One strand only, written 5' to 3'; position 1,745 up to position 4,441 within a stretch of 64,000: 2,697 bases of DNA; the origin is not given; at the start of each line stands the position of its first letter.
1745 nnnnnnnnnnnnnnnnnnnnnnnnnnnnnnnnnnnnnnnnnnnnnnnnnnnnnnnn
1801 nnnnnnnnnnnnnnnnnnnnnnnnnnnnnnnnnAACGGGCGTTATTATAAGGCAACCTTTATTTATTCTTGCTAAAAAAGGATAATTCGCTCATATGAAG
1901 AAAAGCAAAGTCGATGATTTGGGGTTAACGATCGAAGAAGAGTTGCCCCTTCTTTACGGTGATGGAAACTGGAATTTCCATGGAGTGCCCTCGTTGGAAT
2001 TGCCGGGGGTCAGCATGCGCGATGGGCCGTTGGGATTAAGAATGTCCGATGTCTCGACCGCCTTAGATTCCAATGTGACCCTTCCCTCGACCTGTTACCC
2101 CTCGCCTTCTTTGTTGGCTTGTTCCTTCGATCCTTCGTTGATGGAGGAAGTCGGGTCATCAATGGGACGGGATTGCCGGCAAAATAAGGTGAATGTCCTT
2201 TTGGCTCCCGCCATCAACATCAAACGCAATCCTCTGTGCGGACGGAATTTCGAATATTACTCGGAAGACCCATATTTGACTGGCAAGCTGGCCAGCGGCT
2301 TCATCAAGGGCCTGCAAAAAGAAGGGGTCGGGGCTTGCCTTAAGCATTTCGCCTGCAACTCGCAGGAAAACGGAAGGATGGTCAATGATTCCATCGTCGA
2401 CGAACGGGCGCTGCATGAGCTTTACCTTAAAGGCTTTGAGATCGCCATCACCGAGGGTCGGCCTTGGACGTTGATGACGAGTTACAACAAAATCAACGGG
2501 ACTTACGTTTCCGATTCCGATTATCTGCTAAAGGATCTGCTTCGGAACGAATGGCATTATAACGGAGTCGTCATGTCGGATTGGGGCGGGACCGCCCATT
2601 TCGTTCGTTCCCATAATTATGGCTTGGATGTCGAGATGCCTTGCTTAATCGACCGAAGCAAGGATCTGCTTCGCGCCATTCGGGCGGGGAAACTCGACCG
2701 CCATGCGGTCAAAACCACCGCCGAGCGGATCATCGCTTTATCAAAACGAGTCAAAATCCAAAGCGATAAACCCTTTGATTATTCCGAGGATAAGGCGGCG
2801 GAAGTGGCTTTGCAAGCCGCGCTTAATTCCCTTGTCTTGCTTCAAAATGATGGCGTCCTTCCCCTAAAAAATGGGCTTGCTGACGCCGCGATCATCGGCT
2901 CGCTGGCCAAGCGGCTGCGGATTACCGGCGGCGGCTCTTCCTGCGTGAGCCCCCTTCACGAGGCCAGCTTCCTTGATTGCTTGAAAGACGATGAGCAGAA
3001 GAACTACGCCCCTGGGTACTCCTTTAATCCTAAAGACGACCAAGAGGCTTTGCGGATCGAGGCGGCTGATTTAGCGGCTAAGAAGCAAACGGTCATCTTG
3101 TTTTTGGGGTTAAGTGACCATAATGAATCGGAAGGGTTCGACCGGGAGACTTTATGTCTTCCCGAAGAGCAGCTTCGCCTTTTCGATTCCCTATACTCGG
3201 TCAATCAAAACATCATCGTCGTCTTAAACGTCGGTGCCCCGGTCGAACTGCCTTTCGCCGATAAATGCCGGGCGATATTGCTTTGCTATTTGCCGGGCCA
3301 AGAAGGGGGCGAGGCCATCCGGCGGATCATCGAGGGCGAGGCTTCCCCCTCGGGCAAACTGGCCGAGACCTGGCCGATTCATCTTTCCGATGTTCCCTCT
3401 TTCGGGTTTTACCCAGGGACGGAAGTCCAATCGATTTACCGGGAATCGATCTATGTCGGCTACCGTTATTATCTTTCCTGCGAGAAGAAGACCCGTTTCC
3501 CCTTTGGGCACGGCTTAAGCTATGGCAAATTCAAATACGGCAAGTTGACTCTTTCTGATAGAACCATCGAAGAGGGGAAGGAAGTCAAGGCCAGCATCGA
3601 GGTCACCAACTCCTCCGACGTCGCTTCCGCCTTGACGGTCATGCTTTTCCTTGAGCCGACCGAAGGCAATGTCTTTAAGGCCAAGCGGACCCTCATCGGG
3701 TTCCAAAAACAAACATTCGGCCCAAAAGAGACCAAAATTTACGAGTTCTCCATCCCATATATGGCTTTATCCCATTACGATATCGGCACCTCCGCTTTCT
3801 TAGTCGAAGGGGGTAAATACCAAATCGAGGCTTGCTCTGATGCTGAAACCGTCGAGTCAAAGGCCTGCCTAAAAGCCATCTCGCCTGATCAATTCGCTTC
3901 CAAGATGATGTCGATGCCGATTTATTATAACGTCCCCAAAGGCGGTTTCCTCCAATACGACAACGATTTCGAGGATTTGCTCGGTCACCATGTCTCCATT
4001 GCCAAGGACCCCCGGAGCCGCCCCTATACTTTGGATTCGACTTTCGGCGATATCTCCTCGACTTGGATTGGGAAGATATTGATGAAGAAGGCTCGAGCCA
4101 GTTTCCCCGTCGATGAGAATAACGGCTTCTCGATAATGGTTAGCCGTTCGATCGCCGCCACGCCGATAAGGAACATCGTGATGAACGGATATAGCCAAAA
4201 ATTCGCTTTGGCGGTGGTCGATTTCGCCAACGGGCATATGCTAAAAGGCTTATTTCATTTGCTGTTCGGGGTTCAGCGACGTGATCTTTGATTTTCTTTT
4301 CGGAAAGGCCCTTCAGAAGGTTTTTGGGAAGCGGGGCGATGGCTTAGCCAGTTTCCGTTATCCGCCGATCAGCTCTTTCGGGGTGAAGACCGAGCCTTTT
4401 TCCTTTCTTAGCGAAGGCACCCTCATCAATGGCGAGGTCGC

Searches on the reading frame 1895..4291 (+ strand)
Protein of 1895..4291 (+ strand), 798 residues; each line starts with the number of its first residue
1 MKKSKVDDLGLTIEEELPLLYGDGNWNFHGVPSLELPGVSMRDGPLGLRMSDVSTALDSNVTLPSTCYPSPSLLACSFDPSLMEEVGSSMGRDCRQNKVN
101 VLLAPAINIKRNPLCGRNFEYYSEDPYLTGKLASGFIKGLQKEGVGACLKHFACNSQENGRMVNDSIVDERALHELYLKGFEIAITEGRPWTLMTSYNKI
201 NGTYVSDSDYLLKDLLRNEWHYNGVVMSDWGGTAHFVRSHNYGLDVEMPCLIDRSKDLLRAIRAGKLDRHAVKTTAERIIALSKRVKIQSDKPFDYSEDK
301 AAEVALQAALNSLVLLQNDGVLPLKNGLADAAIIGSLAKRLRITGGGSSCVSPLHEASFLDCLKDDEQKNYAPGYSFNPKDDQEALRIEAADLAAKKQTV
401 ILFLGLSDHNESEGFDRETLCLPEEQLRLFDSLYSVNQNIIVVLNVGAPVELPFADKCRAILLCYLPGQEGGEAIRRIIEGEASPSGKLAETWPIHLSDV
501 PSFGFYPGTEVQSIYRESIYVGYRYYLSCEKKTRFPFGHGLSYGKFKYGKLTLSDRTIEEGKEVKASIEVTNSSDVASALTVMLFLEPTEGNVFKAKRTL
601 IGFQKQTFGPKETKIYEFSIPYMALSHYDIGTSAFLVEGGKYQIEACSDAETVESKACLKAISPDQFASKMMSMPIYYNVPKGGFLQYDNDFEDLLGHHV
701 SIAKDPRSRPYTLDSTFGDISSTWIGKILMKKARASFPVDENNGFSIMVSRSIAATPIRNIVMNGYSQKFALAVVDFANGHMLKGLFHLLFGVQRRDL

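Call 74: search_protein_families(library=pfam, proteins=[window:1895-4291:+], max_evalue=0.00001)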
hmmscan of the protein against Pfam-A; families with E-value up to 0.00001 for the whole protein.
window:1895-4291:+ (798 aa): 3 families
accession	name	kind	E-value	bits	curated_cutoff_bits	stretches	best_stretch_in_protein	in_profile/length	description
PF01915.27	Glyco_hydro_3_C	-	2e-42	145.9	31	1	313-543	1-200/200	Glycosyl hydrolase family 3 C-terminal domain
PF00933.27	Glyco_hydro_3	-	8.4e-36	124.4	27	1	65-281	82-315/316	Glycosyl hydrolase family 3 N terminal domain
PF14310.12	Fn3-like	-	9.5e-09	35.7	25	1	581-646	2-67/71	Fibronectin type III-like domain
